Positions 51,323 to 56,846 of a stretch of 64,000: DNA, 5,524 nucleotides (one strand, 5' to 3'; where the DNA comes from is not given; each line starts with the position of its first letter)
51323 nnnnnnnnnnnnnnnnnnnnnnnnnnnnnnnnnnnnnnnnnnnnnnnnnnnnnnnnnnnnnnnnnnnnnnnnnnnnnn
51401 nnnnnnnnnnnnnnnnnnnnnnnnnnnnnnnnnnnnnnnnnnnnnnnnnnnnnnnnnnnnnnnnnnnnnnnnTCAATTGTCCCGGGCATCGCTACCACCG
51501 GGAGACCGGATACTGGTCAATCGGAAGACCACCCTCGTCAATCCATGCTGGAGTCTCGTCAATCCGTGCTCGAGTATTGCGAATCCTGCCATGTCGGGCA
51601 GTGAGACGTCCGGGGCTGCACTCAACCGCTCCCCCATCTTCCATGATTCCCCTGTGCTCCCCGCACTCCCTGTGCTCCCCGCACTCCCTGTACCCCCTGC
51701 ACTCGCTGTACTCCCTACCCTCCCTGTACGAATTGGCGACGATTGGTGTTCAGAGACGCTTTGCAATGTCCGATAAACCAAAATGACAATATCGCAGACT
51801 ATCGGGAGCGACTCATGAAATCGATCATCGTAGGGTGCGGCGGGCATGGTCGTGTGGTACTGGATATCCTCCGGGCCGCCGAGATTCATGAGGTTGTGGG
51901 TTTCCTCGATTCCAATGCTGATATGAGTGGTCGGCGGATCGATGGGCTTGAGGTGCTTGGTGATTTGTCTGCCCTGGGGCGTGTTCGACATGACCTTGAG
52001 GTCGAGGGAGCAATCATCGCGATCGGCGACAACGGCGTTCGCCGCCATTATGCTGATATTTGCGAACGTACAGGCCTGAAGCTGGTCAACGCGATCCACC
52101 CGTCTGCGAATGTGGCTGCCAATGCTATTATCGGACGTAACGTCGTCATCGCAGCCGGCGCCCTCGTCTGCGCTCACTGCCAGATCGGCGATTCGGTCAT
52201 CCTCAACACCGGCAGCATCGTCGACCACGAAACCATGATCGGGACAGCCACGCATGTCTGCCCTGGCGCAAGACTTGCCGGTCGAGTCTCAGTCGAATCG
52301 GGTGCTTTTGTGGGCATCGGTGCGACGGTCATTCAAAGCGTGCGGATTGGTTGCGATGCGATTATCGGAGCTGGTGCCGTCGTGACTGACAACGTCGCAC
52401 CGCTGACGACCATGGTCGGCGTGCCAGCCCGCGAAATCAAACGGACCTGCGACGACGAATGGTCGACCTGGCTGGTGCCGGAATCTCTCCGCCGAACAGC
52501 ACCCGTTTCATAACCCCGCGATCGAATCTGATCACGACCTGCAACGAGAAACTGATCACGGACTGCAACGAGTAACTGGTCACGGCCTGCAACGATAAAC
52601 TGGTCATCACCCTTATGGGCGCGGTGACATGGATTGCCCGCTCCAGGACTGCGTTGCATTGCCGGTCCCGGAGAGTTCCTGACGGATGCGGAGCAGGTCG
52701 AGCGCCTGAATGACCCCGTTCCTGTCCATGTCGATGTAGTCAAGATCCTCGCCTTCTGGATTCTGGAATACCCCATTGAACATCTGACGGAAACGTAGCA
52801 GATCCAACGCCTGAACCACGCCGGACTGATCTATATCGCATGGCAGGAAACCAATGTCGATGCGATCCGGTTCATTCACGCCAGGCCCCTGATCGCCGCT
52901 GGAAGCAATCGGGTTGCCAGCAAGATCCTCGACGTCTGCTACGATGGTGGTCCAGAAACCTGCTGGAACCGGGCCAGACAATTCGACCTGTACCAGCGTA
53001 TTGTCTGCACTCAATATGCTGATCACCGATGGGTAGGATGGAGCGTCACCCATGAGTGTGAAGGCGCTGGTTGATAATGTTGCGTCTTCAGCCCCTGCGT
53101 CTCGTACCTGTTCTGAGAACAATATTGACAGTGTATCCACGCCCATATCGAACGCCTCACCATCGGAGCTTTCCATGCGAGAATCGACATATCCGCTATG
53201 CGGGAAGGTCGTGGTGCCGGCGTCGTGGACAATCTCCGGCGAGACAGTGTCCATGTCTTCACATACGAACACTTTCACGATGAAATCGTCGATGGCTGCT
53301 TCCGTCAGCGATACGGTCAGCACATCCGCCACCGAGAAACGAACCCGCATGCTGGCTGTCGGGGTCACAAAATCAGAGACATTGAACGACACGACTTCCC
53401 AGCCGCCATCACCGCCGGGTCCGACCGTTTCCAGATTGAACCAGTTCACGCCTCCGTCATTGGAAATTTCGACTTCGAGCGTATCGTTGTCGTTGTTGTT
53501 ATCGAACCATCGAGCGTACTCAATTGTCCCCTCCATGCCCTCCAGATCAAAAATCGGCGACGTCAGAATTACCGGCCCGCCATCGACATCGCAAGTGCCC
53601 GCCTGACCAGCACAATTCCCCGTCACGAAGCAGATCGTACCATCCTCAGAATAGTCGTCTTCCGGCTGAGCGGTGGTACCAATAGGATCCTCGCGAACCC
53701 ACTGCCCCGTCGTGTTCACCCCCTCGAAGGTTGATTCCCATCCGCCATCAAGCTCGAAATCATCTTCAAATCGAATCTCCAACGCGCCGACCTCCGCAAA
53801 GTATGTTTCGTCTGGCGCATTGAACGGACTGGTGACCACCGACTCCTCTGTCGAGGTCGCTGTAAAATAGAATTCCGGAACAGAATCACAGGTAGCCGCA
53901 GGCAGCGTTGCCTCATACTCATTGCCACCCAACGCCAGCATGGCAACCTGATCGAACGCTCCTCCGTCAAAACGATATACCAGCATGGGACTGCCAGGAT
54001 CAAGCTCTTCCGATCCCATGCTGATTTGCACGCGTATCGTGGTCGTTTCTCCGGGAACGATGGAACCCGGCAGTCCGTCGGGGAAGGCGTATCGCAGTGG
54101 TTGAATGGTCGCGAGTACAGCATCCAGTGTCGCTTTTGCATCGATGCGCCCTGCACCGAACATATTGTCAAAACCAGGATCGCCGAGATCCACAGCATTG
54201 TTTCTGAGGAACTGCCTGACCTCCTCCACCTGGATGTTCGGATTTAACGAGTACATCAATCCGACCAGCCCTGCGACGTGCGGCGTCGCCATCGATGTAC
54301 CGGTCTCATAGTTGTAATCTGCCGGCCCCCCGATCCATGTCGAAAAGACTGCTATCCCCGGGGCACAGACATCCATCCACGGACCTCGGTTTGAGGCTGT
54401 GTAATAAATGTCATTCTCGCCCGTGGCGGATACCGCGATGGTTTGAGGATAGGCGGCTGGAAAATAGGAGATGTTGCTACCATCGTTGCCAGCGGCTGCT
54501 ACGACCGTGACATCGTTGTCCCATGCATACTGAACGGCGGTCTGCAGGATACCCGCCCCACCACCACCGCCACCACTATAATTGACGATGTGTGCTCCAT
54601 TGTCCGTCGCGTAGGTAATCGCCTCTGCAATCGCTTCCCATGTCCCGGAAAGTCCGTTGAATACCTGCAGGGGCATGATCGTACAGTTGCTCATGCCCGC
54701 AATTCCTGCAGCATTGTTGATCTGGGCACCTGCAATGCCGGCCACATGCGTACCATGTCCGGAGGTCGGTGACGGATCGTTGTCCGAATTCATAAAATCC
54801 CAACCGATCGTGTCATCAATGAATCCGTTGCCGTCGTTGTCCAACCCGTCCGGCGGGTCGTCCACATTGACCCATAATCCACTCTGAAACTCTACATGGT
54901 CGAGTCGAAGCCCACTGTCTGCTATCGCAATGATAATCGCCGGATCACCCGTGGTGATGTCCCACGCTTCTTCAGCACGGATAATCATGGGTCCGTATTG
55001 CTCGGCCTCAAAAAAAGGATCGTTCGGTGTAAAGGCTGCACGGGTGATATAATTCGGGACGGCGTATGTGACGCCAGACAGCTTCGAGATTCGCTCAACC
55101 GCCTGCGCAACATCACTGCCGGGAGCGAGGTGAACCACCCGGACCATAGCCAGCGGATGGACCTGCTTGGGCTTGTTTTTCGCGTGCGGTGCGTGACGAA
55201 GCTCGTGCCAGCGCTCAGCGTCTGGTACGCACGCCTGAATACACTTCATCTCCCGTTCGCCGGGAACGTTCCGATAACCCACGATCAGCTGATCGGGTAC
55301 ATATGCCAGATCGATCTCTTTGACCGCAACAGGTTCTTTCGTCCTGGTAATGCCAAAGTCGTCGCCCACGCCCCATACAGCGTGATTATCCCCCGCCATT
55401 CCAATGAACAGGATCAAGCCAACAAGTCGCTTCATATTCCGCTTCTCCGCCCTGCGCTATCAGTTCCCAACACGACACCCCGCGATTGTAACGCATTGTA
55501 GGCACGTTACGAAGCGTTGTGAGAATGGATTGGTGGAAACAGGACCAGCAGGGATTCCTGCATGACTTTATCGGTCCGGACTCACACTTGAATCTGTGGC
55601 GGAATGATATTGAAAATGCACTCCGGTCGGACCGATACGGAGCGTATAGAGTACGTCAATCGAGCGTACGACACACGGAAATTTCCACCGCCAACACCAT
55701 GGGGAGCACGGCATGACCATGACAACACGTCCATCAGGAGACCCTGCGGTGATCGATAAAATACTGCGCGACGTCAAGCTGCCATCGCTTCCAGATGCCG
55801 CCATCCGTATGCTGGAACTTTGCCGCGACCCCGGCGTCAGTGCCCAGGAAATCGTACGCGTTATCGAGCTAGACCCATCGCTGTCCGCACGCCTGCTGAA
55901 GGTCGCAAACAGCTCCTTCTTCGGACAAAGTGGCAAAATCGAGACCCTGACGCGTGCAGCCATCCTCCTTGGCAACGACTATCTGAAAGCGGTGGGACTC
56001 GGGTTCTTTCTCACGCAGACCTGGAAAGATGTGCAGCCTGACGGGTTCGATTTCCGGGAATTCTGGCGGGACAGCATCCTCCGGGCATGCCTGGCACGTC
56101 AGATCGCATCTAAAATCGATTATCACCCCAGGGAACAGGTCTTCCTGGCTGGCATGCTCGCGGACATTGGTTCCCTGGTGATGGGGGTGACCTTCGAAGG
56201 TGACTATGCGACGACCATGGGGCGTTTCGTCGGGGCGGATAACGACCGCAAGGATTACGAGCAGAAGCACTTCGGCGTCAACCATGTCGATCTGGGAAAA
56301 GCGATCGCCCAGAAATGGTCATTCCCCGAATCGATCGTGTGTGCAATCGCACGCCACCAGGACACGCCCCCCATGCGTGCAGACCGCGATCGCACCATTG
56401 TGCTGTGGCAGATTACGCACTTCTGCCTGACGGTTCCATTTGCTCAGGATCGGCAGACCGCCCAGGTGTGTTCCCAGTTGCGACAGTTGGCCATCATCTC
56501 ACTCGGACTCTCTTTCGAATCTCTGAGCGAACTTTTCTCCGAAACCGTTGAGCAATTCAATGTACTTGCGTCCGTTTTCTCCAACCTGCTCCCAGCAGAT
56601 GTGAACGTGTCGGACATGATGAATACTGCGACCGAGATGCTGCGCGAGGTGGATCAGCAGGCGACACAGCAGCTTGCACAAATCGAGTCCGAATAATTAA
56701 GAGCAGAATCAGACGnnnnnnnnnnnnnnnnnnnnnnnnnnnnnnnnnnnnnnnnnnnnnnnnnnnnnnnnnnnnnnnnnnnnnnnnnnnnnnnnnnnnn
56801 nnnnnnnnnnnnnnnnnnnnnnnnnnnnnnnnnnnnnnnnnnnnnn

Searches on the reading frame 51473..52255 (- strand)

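Call 40: search_protein_families(library=pfam, proteins=[window:51473-52255:-], max_evalue=0.01)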
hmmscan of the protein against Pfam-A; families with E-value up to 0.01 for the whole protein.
window:51473-52255:- (260 aa): 1 family
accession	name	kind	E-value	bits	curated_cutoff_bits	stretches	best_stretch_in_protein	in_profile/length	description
PF01391.23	Collagen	-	0.0095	16.1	27.2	0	178-205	22-49/60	Collagen triple helix repeat (20 copies)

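Call 41: search_protein_families(library=ncbifam, proteins=[window:51473-52255:-], max_evalue=0.01)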
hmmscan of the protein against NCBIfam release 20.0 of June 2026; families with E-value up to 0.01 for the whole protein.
window:51473-52255:- (260 aa): 0 families

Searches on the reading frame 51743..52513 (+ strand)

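Call 37: search_protein_families(library=pfam, proteins=[window:51743-52513:+], max_evalue=0.01)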
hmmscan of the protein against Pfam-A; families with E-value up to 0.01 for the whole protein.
window:51743-52513:+ (256 aa): 5 families
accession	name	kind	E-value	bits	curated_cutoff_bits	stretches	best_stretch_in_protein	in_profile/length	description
PF17836.7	PglD_N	-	2.9e-15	57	23.4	1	28-104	3-75/78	PglD N-terminal domain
PF00132.30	Hexapep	-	3.7e-13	49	27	3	118-142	10-34/36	Bacterial transferase hexapeptide (six repeats)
PF25084.1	LbH_EIF2B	-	0.00014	22.2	54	1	121-218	9-103/105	EIF2B subunit epsilon LbH domain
PF25087.1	GMPPB_C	-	0.0008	19.5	39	1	132-219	3-88/110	GMPPB C-terminal domain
PF14602.12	Hexapep_2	-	0.0015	18.7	27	1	182-215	2-33/34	Hexapeptide repeat of succinyl-transferase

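Call 41: search_protein_families(library=ncbifam, proteins=[window:51743-52513:+], max_evalue=0.01)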
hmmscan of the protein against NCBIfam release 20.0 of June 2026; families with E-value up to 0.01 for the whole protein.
window:51743-52513:+ (256 aa): 42 families (the best 25 are shown)
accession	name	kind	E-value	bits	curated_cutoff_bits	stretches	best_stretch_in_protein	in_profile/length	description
TIGR03570.1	NeuD_NnaD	subfamily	7.1e-62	208.6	160.8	1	28-230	3-202/202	NeuD/PglB/VioB family sugar acetyltransferase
TIGR03532.1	DapD_Ac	equivalog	8.7e-19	68.1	231.75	1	116-242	87-221/231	2,3,4,5-tetrahydropyridine-2,6-dicarboxylate N-acetyltransferase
NF003657.0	PRK05289.1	equivalog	5.5e-15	55.2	226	2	116-177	4-65/264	acyl-ACP--UDP-N-acetylglucosamine O-acyltransferase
TIGR01852.1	lipid_A_lpxA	equivalog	1.3e-12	47.5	231.05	2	118-177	1-60/254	acyl-ACP--UDP-N-acetylglucosamine O-acyltransferase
NF002060.0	PRK00892.1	subfamily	3.6e-12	46.1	207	2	114-186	100-172/345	UDP-3-O-(3-hydroxymyristoyl)glucosamine N-acyltransferase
TIGR03308.1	phn_thr-fam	hypoth_equivalog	1.8e-11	44.3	201.65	1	177-236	104-163/204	phosphonate metabolim protein, transferase hexapeptide repeat family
TIGR01853.1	lipid_A_lpxD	equivalog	2.7e-11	43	242.5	2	115-191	92-174/325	UDP-3-O-(3-hydroxymyristoyl)glucosamine N-acyltransferase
NF041874.1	EPS_EpsC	equivalog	8.9e-11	41.8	150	1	123-234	63-166/168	serine O-acetyltransferase EpsC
NF000490.1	chloram_CatB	equivalog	1.4e-10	40.8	350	1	178-240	107-169/210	type B chloramphenicol O-acetyltransferase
NF033468.1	stregram_VatI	exception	1.1e-09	38.4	415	1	180-238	111-169/208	streptogramin A O-acetyltransferase Vat(I)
NF008349.0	PRK11132.1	equivalog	1.1e-09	37.7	397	1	125-238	145-250/273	serine O-acetyltransferase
NF050158.1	CarbAnhydGPos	equivalog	2.8e-09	36.9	250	1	183-238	89-146/172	gamma carbonic anhydrase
TIGR01172.1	cysE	equivalog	6.3e-09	36.1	210.65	1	118-230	64-162/162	serine O-acetyltransferase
NF000504.1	stregram_VatH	exception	8e-09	35.7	475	1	178-236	114-172/216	streptogramin A O-acetyltransferase Vat(H)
NF000311.1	Vat_ABCDEFH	equivalog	1.1e-08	34.9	300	1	179-239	108-168/201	Vat family streptogramin A O-acetyltransferase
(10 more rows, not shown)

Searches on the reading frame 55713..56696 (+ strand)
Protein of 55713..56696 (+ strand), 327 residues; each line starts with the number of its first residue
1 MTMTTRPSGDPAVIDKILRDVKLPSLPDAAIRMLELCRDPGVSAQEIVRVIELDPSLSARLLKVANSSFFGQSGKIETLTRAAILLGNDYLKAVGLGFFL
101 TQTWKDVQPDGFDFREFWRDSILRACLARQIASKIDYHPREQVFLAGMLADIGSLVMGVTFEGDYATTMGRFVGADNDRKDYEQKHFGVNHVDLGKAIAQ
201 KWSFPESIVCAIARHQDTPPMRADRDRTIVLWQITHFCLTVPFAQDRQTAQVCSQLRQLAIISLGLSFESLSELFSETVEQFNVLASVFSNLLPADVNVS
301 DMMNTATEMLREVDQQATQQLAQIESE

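Call 37: search_protein_families(library=pfam, proteins=[window:55713-56696:+], max_evalue=0.01)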
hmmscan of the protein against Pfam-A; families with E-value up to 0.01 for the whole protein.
window:55713-56696:+ (327 aa): 1 family
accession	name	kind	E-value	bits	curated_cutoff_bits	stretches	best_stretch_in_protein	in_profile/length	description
PF08668.18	HDOD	-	6e-52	176.4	22.9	1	23-217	1-195/196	HDOD domain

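Call 64: search_protein_families(library=ncbifam, proteins=[window:55713-56696:+], max_evalue=0.001)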
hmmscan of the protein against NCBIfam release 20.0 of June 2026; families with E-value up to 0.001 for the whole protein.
window:55713-56696:+ (327 aa): 1 family
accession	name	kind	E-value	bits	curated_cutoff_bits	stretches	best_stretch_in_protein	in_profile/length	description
TIGR00277.1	HDIG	domain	5.9e-05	22.9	27.6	1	122-217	10-83/84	HDIG domain-containing metalloprotein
